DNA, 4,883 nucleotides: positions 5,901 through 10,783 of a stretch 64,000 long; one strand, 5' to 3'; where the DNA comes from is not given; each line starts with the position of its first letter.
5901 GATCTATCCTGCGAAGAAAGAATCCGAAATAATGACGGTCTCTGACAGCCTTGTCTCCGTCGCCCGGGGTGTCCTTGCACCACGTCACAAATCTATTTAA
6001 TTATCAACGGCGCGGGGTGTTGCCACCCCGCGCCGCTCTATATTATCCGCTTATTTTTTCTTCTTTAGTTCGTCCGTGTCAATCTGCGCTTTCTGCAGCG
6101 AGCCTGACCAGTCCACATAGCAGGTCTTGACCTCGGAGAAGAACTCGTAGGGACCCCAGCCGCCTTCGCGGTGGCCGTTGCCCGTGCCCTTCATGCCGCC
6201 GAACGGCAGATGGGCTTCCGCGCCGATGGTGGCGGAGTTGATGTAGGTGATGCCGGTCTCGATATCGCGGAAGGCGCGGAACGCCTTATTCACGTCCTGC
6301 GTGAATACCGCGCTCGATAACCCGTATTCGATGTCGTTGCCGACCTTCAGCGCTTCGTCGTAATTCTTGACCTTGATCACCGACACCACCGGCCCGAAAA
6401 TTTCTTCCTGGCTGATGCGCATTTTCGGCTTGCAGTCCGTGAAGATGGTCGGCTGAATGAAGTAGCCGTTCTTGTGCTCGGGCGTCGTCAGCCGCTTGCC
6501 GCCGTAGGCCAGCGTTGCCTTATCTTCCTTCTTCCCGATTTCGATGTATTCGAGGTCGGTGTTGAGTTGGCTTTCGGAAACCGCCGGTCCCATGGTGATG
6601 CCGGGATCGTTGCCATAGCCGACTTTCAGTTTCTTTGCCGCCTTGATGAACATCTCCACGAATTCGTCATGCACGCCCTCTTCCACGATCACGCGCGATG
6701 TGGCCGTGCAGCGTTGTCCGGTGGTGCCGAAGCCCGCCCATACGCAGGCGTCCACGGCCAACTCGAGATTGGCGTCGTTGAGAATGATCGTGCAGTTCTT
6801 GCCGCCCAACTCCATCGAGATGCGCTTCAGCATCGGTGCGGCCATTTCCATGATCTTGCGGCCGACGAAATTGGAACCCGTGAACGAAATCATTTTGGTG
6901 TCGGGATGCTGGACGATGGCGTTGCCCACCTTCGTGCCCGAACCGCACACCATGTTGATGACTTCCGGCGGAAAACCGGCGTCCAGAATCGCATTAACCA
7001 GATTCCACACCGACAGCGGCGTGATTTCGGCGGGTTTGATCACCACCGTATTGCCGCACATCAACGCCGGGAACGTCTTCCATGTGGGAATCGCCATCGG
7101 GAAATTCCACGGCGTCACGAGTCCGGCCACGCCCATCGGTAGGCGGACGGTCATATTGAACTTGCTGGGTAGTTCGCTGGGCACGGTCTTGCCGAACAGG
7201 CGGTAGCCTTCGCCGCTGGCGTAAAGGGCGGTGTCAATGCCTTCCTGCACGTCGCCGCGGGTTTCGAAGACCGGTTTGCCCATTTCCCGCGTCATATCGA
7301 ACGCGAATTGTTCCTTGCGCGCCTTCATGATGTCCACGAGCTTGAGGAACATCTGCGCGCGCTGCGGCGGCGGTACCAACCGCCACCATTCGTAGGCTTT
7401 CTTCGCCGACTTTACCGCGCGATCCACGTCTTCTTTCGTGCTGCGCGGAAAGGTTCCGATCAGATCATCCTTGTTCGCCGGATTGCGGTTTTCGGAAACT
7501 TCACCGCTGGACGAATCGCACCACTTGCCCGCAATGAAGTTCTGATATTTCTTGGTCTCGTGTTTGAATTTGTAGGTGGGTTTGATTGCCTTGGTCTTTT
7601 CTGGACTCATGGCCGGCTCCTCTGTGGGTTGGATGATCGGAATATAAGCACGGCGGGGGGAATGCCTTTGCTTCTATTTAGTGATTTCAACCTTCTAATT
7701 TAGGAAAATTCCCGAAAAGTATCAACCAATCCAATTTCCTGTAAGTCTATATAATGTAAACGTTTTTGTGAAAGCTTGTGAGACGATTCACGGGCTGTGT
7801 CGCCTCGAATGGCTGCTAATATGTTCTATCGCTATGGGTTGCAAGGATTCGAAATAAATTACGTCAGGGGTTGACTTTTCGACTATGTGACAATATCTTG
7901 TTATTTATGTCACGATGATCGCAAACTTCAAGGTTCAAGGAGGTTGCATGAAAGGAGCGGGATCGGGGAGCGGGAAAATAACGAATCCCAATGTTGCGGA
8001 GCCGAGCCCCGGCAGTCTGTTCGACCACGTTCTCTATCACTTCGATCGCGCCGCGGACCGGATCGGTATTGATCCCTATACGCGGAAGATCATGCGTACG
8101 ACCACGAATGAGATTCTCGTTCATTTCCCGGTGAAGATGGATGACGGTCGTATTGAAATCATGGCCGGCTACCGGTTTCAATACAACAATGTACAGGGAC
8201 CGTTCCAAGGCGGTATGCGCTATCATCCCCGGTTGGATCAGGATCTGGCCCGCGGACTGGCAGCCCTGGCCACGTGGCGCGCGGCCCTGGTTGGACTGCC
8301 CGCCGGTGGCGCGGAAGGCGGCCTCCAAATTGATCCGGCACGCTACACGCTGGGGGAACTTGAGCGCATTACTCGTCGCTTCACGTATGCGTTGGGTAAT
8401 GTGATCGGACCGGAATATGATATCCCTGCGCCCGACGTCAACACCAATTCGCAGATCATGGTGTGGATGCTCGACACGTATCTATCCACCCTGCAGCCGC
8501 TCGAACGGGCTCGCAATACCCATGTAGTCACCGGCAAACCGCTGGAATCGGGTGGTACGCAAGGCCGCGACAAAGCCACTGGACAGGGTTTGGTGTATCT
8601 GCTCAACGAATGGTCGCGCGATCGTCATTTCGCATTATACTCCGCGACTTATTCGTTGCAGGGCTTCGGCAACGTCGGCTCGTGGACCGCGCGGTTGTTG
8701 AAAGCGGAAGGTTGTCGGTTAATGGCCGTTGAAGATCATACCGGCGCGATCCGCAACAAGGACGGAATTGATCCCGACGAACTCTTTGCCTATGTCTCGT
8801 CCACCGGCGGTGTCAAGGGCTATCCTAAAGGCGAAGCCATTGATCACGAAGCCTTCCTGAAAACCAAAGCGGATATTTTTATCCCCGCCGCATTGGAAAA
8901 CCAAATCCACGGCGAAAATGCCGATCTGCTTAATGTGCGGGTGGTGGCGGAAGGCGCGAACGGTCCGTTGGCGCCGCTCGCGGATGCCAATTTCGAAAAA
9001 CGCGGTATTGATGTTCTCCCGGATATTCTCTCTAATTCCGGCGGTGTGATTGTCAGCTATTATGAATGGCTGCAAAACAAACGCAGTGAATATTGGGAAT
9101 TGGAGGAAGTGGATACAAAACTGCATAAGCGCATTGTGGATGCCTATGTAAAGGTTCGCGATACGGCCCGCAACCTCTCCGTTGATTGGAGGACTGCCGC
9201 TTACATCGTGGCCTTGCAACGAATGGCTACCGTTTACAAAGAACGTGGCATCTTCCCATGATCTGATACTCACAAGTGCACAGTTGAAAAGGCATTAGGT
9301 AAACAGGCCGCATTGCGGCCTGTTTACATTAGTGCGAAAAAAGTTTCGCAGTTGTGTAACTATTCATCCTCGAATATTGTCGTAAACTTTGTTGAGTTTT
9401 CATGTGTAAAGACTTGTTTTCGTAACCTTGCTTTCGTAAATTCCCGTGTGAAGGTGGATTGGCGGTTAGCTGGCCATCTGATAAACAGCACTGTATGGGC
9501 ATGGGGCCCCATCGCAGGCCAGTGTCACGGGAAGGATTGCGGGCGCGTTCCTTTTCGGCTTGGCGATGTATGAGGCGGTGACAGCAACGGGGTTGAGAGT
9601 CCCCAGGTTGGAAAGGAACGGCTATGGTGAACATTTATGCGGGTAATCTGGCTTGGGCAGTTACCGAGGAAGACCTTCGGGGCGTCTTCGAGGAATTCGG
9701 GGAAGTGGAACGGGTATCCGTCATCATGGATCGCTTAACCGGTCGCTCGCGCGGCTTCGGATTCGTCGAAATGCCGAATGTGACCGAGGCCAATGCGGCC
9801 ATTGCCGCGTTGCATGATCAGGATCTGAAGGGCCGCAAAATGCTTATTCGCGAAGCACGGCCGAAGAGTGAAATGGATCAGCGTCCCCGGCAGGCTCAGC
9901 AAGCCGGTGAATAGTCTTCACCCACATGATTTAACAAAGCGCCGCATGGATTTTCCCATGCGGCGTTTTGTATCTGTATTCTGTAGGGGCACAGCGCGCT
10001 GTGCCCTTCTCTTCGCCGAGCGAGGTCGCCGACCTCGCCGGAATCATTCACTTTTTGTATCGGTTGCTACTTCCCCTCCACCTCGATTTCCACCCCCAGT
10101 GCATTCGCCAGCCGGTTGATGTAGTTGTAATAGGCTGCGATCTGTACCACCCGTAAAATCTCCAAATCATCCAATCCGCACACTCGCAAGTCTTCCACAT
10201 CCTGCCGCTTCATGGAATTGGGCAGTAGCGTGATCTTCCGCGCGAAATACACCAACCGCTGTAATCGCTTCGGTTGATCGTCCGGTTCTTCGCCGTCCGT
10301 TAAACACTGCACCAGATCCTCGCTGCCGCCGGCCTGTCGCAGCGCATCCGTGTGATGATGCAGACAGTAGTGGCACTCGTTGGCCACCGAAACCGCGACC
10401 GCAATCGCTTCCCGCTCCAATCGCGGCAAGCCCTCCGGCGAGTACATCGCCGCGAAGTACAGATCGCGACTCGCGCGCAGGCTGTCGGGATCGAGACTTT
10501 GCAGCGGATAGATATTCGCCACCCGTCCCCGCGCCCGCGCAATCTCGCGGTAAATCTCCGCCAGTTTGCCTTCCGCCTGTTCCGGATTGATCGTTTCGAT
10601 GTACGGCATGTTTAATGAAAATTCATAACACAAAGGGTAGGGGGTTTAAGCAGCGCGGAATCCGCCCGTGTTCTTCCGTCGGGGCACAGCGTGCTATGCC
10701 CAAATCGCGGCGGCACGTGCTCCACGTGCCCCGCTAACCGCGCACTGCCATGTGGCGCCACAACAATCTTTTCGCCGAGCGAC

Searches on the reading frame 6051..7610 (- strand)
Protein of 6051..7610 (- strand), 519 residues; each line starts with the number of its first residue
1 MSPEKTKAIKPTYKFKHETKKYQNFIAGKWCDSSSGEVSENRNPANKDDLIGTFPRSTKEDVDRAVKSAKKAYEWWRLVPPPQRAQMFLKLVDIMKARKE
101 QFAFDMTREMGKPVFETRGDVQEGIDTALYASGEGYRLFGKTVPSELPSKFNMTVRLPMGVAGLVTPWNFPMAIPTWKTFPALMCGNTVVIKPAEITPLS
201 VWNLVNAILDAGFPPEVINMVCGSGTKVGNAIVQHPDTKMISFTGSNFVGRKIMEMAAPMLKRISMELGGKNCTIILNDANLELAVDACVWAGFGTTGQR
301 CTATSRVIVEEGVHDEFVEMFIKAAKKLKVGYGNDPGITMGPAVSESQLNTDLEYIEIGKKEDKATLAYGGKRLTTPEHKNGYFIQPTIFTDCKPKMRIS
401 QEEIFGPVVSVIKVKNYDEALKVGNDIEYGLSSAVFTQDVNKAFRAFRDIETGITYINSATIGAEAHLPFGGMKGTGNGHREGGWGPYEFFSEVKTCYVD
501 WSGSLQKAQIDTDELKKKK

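Call 29: search_protein_families(library=pfam, proteins=[window:6051-7610:-], max_evalue=0.001)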
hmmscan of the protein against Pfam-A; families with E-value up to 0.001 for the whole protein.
window:6051-7610:- (519 aa): 1 family
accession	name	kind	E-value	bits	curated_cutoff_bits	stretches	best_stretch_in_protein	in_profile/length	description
PF00171.27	Aldedh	-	1.2e-164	548.7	23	1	30-496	1-460/461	Aldehyde dehydrogenase family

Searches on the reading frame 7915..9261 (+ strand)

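Call 29: search_protein_families(library=pfam, proteins=[window:7915-9261:+], max_evalue=0.001)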
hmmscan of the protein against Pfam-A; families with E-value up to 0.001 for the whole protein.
window:7915-9261:+ (448 aa): 2 families
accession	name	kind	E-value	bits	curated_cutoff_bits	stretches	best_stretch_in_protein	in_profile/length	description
PF00208.27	ELFV_dehydrog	-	5.2e-67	226.5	23.4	1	213-445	1-241/241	Glutamate/Leucine/Phenylalanine/Valine dehydrogenase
PF02812.23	ELFV_dehydrog_N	-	6e-46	155.8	25.3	1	66-189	4-127/129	Glu/Leu/Phe/Val dehydrogenase, dimerisation domain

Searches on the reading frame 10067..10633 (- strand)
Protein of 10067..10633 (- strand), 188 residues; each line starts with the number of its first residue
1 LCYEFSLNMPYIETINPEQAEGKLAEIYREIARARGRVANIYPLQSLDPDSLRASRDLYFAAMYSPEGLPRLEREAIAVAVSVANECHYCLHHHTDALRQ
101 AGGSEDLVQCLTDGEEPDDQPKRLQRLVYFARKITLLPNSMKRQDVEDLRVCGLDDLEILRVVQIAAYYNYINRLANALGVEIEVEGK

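Call 29: search_protein_families(library=pfam, proteins=[window:10067-10633:-], max_evalue=0.001)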
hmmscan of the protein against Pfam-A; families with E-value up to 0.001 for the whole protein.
window:10067-10633:- (188 aa): 2 families
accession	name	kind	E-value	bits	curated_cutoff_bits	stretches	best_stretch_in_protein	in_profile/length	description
PF02627.25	CMD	-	8.2e-17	61.4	23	1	49-109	1-60/84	Carboxymuconolactone decarboxylase family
PF04636.18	PA26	-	0.00014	21.4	29.4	1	21-162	18-153/445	PA26 p53-induced protein (sestrin)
